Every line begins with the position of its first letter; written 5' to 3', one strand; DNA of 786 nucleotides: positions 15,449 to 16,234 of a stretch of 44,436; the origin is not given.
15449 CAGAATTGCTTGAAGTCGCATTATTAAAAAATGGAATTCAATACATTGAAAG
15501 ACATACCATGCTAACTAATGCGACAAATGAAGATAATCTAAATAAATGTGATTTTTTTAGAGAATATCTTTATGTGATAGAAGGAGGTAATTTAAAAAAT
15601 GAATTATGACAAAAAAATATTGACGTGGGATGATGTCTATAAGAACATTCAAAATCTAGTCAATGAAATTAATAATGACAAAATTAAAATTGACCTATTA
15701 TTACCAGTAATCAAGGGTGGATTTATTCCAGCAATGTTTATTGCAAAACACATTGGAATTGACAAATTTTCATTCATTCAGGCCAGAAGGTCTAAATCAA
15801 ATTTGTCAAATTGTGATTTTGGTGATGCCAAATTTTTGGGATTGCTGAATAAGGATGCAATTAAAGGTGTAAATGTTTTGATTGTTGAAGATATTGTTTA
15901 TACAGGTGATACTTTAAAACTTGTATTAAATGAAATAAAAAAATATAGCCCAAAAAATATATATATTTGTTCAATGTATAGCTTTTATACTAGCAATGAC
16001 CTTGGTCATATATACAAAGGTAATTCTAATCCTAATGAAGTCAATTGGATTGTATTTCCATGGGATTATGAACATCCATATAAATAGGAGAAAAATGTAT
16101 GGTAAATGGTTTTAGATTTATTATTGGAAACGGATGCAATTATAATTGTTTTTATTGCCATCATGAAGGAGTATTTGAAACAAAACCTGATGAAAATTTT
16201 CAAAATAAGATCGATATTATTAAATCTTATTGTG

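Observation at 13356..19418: Eight-gene WYL-fronted operon that reads like a base-to-modified-nucleotide pathway (candidate undescribed system)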

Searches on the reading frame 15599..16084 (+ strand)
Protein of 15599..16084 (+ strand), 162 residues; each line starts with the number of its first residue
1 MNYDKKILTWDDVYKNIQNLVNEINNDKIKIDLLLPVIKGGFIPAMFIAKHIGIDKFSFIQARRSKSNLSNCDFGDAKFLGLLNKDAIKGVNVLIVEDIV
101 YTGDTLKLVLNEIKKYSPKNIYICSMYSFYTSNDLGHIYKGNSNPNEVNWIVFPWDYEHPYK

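Call 3: search_protein_families(library=pfam, proteins=[window:15599-16084:+], max_evalue=0.1)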
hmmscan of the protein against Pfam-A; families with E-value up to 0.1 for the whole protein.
window:15599-16084:+ (162 aa): 1 family
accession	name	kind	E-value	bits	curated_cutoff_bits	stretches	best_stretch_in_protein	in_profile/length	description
PF00156.33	Pribosyltran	-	6.4e-19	68.2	26.3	1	7-161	5-157/158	Phosphoribosyl transferase domain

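Call 4: search_protein_families(library=ncbifam, proteins=[window:15599-16084:+], max_evalue=0.1)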
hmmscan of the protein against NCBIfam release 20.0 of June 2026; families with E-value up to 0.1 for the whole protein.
window:15599-16084:+ (162 aa): 25 families
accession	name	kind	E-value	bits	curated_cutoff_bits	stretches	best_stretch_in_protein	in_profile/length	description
TIGR01203.1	HGPRTase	equivalog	2.2e-13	50.3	150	1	9-129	4-124/167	hypoxanthine phosphoribosyltransferase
NF006613.0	PRK09177.1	equivalog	9.5e-13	48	138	1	5-161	9-150/159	xanthine phosphoribosyltransferase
NF005299.0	PRK06827.1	subfamily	9.9e-09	34.4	327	1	13-135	189-309/383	phosphoribosylpyrophosphate synthetase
NF006605.0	PRK09162.1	equivalog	5.3e-08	32.5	181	1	6-127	16-135/183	hypoxanthine-guanine phosphoribosyltransferase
NF000014.2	tet_prtrans_34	exception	1.3e-06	28.4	345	1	5-156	4-140/154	xanthine phosphoribosyltransferase Tet(34)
NF002620.0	PRK02277.1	subfamily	1.1e-05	25.2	115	1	19-123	74-174/201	orotate phosphoribosyltransferase-like protein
NF002095.0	PRK00934.1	equivalog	1.8e-05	24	296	1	17-141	143-256/287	ribose-phosphate diphosphokinase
TIGR01251.1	ribP_PPkin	subfamily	0.00012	21.2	113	1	39-140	168-260/309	ribose-phosphate diphosphokinase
TIGR01367.1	pyrE_Therm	equivalog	0.00076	19.1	150.25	1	18-126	46-141/187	orotate phosphoribosyltransferase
NF002320.0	PRK01259.1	subfamily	0.00095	18.6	297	1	20-133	154-257/316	ribose-phosphate diphosphokinase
TIGR01090.1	apt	equivalog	0.0013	18.8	185.85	1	14-126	31-145/169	adenine phosphoribosyltransferase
NF002636.0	PRK02304.1-5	equivalog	0.0032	17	125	1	16-121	42-148/176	adenine phosphoribosyltransferase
NF040646.1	HPT_Archaea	equivalog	0.0038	16.8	200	1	89-117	113-141/184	hypoxanthine/guanine phosphoribosyltransferase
NF002633.0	PRK02304.1-2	equivalog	0.0044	16.8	224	1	11-115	30-136/172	adenine phosphoribosyltransferase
NF001097.0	PRK00129.1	equivalog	0.0083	15.9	114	1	21-126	59-160/209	uracil phosphoribosyltransferase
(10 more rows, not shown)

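Call 6: search_protein_families(library=padloc, proteins=[window:15599-16084:+], max_evalue=0.01)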
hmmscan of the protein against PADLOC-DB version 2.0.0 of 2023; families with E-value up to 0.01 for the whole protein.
window:15599-16084:+ (162 aa): 4 families
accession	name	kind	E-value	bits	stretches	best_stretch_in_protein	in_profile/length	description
PDLC02931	PRTase_III-A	-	0.00084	17.1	1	8-128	57-176/267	-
PDLC03962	ShosT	-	0.0041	15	1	86-132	167-214/237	-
PDLC02935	PRTase_III-A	-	0.0052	14.2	1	62-128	122-167/290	-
PDLC01899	CARF4--CARF_PDDEXK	-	0.0071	13.1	1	25-121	93-181/421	-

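Call 7: search_protein_families(library=phrogs, proteins=[window:15599-16084:+], max_evalue=0.001)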
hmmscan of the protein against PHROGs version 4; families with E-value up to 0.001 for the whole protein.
window:15599-16084:+ (162 aa): 1 family
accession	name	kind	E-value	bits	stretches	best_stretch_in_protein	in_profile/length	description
phrog_8995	-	other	2.4e-12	47.9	1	4-158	3-140/148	phosphoribosyl transferase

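Call 62: search_solved_structures(query=window:15599-16084:+, max_evalue=0.001, show_alignments=2)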
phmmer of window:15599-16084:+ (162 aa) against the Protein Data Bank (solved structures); distinct sequences matched with E-value up to 0.001: 37.
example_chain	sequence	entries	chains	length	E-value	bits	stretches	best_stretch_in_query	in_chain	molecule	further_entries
4z1o_A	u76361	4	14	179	6.3e-11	45.8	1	7-156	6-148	Phosphoribosyltransferase | Purine phosphoribosyltransferase (GpT-2)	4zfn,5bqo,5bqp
1vdm_A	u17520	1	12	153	3.2e-10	43.5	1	4-156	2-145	purine phosphoribosyltransferase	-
2jbh_A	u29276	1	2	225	3.5e-10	43.4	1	15-146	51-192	PHOSPHORIBOSYLTRANSFERASE DOMAIN-CONTAINING PROTEIN 1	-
4trb_A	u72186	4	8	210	1.5e-09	41.3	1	5-157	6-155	Purine phosphoribosyltransferase (GpT-1)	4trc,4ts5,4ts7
7san_A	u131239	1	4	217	4.4e-08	36.6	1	63-137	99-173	Hypoxanthine-guanine phosphoribosyltransferase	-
5brn_A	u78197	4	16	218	4.4e-08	36.6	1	63-137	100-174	Hypoxanthine-guanine phosphoribosyltransferase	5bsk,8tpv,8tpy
5w8v_A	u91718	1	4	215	4.5e-08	36.5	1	63-137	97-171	Hypoxanthine-guanine phosphoribosyltransferase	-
4kn6_A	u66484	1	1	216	4.5e-08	36.5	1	63-137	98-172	Hypoxanthine-guanine phosphoribosyltransferase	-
1bzy_A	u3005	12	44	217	4.5e-08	36.5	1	63-137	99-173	HYPOXANTHINE-GUANINE PHOSPHORIBOSYLTRANSFERASE | HYPOXANTHINE GUANINE PHOSPHORIBOSYL-TRANSFERASE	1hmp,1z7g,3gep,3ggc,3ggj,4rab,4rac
6bnj_A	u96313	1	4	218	4.6e-08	36.5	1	63-137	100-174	Hypoxanthine-guanine phosphoribosyltransferase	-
4ijq_A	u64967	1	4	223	4.8e-08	36.4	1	63-137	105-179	Hypoxanthine-guanine phosphoribosyltransferase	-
5hia_A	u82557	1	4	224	4.9e-08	36.4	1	63-137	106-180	Hypoxanthine-guanine phosphoribosyltransferase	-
5vog_A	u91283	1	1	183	6.8e-08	35.9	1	8-156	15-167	Putative phosphoribosyltransferase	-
2vfa_A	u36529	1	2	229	1.5e-07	34.9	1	60-128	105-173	HYPOXANTHINE-GUANINE-XANTHINE PHOSPHORIBOSYLTRANSFERASE, HYPOXANTHINE-GUANINE PHOSPHORIBOS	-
1d6n_A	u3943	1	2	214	2e-07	34.4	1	70-137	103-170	PROTEIN (HYPOXANTHINE-GUANINE PHOSPHORIBOSYLTRANSFERASE)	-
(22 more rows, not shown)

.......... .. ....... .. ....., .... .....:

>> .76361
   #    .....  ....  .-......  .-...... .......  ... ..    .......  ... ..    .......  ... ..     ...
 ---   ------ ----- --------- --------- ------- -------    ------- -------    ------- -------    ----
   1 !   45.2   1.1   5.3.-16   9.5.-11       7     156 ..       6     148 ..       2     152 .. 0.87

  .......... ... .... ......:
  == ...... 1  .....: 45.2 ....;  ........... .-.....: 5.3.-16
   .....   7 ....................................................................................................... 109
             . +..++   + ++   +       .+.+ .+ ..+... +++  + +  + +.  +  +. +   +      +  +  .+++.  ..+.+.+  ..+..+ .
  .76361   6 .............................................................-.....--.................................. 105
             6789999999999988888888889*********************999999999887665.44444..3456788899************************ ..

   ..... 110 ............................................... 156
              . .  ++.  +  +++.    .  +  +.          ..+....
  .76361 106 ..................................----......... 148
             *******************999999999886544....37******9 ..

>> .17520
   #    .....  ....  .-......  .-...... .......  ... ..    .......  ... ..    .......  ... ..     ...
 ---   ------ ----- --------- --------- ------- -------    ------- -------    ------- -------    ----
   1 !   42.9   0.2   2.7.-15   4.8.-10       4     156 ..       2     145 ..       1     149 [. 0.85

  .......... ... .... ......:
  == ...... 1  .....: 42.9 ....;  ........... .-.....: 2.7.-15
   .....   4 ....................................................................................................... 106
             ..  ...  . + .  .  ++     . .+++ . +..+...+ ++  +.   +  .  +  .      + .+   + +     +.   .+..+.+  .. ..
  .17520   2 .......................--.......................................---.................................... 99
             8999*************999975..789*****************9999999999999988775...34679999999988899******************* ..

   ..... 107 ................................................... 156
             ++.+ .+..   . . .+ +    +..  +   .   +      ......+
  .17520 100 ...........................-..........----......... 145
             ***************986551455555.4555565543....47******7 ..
